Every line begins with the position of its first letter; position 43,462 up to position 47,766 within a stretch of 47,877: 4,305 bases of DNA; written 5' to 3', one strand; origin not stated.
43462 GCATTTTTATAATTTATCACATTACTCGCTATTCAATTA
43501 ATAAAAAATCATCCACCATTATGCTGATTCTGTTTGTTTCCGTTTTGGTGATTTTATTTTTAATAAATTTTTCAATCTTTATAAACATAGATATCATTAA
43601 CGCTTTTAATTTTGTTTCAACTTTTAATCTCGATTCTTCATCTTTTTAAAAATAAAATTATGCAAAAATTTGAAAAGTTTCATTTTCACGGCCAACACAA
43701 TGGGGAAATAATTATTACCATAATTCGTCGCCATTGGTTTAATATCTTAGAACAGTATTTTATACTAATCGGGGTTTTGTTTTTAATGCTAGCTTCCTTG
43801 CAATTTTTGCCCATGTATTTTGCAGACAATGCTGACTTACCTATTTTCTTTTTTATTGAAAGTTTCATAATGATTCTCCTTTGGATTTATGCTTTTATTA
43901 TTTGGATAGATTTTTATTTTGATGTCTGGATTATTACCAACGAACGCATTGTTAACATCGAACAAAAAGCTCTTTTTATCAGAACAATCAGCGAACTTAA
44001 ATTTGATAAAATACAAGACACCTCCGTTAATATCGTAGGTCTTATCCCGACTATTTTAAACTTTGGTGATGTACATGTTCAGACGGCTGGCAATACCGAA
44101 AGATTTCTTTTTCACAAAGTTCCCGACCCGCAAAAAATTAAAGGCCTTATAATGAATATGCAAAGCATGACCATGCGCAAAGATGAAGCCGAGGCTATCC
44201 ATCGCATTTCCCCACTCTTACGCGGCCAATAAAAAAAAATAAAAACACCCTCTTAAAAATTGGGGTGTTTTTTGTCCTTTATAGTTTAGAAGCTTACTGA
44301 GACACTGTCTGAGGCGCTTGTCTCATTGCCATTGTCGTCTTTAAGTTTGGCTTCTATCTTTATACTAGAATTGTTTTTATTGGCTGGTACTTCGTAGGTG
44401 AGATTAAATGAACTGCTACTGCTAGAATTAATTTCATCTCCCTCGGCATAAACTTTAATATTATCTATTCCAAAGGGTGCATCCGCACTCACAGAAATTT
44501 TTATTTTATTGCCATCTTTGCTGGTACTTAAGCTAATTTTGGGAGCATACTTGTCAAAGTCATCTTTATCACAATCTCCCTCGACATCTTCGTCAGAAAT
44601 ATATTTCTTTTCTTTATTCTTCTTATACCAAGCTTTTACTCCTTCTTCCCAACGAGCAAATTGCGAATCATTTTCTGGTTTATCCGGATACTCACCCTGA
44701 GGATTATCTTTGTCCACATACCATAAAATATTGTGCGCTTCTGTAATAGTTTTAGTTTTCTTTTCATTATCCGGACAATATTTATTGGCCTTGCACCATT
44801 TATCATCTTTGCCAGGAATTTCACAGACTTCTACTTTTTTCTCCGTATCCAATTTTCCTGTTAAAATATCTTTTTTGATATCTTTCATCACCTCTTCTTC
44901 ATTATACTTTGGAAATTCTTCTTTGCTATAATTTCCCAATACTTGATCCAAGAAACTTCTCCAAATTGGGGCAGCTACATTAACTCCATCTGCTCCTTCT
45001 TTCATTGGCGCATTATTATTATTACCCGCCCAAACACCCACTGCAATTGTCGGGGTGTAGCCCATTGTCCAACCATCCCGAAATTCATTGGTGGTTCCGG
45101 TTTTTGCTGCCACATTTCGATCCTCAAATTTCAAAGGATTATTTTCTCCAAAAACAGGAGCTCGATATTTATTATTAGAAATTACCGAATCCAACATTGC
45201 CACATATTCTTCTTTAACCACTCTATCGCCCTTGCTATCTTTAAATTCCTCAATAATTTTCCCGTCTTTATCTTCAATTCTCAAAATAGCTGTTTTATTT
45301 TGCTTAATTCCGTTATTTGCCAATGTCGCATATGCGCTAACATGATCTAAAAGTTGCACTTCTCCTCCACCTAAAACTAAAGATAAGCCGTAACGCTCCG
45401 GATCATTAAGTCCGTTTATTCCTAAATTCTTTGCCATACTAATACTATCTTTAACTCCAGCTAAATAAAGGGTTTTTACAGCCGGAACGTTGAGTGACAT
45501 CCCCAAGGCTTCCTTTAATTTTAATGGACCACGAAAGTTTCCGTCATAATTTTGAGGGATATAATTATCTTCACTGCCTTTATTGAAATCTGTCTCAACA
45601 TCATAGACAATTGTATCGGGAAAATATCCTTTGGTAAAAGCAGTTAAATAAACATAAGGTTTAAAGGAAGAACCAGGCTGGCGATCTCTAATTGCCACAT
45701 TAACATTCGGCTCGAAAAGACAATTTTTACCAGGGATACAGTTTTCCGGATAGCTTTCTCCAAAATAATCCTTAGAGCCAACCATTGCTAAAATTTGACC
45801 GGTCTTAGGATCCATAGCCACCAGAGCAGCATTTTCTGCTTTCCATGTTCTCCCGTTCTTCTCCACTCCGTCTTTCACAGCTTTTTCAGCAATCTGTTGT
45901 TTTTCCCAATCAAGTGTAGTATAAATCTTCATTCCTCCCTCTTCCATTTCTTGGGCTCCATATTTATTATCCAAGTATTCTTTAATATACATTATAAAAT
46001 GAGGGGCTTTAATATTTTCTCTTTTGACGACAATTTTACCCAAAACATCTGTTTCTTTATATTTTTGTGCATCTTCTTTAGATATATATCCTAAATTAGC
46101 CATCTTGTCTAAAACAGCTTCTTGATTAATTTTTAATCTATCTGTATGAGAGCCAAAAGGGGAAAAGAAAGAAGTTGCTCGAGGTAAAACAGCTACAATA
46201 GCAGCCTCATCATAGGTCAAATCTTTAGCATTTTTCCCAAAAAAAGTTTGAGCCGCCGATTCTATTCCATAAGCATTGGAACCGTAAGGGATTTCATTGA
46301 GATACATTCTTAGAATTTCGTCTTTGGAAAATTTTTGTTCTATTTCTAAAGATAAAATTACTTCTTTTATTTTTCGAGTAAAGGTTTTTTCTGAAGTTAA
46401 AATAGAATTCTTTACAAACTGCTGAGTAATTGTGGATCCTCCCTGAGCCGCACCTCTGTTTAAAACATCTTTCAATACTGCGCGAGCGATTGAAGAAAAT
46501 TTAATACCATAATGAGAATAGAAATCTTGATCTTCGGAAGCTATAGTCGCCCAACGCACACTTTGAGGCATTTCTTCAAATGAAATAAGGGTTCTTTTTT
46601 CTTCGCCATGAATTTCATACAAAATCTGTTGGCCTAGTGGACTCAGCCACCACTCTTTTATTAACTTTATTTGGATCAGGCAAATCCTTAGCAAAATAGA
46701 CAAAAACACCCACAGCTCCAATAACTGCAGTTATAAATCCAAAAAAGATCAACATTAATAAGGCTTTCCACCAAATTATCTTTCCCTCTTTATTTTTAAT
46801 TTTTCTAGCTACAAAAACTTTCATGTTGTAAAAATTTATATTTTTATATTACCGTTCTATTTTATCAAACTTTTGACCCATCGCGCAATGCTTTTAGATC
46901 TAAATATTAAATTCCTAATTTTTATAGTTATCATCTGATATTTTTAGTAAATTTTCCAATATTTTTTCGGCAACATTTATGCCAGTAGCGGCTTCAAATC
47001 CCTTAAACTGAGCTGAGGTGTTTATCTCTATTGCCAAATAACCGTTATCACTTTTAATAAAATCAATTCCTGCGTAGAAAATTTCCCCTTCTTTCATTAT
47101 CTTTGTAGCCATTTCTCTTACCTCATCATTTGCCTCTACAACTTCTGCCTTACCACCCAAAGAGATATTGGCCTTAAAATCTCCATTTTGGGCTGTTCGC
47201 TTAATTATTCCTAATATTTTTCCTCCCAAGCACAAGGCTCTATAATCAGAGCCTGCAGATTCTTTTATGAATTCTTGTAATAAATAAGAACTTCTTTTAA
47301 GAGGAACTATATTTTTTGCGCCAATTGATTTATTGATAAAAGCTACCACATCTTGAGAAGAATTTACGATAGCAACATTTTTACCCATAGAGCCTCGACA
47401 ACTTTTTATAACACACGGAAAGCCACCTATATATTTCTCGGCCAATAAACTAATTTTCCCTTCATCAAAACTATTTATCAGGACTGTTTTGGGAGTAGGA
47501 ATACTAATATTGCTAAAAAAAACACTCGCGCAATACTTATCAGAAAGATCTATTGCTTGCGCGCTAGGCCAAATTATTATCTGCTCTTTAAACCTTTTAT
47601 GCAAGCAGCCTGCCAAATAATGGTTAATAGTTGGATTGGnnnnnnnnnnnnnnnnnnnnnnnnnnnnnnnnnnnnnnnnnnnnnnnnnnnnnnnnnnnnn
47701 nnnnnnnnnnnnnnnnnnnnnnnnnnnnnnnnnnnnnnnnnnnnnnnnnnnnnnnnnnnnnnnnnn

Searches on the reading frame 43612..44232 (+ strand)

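Call 67: search_protein_families(library=pfam, proteins=[window:43612-44232:+], max_evalue=0.001)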
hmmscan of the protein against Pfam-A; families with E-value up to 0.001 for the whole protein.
window:43612-44232:+ (206 aa): 1 family
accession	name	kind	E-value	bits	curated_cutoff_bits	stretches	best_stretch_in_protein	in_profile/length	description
PF03703.20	bPH_2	-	3.5e-06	27.6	22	1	106-179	6-77/78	Bacterial PH domain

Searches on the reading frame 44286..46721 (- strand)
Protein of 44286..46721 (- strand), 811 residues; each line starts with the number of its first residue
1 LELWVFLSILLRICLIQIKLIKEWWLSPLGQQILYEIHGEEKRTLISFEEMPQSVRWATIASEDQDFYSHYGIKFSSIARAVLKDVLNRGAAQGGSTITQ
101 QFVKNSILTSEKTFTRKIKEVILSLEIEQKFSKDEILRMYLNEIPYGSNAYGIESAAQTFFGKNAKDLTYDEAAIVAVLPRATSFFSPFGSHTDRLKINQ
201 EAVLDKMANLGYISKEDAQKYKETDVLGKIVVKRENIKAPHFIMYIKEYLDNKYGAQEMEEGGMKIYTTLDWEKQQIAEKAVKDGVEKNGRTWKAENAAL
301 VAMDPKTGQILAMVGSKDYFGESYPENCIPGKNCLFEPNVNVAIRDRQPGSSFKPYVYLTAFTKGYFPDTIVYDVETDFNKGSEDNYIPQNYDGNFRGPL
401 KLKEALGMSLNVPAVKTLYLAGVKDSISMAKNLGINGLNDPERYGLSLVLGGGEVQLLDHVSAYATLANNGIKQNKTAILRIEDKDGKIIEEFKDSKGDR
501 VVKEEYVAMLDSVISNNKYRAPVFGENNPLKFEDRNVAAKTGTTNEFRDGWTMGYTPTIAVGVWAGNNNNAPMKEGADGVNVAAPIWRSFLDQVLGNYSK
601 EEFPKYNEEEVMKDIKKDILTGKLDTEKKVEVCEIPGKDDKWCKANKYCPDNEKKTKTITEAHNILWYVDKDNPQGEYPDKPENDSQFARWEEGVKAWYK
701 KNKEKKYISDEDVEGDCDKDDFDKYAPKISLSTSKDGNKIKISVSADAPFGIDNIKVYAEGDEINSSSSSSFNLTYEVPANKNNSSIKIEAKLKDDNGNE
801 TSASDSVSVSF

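Call 67: search_protein_families(library=pfam, proteins=[window:44286-46721:-], max_evalue=0.001)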
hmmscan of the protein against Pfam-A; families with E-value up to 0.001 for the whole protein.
window:44286-46721:- (811 aa): 3 families
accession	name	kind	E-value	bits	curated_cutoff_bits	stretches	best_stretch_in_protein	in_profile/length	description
PF00912.28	Transgly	-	3.3e-59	199.7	27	1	32-207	3-177/178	Transglycosylase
PF00905.27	Transpeptidase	-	4.3e-22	79.1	22.1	1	299-589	2-296/299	Penicillin binding protein transpeptidase domain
PF17957.7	Big_7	-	0.00065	20.7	24.1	0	733-785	13-64/70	Bacterial Ig domain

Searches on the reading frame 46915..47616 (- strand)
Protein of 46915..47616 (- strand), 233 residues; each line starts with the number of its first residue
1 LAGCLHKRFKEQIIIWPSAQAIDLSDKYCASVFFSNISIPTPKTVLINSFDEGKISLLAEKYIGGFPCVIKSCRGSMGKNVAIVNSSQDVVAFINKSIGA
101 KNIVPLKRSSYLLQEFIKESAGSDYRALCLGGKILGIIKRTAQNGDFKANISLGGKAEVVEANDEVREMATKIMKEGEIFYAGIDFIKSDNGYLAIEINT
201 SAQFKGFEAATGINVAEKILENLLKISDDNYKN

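Call 67: search_protein_families(library=pfam, proteins=[window:46915-47616:-], max_evalue=0.001)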
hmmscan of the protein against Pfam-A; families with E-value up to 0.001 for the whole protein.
window:46915-47616:- (233 aa): 5 families
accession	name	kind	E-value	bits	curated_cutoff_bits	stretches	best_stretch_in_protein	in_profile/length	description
PF08443.16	RimK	-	1.1e-38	133.2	21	1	26-222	3-187/188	RimK-like ATP-grasp domain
PF02955.21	GSH-S_ATP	-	2.2e-13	50.4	23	1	55-199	24-160/175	Prokaryotic glutathione synthetase, ATP-grasp domain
PF02655.19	ATP-grasp_3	-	5.2e-07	30.3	23.2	1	25-200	2-155/160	ATP-grasp domain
PF14397.11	ATPgrasp_ST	-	8.8e-05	22.3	31.4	0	19-119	14-122/278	Sugar-transfer associated ATP-grasp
PF02786.22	CPSase_L_D2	-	0.0004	20.4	19.8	0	26-118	1-90/211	Carbamoyl-phosphate synthase L chain, ATP binding domain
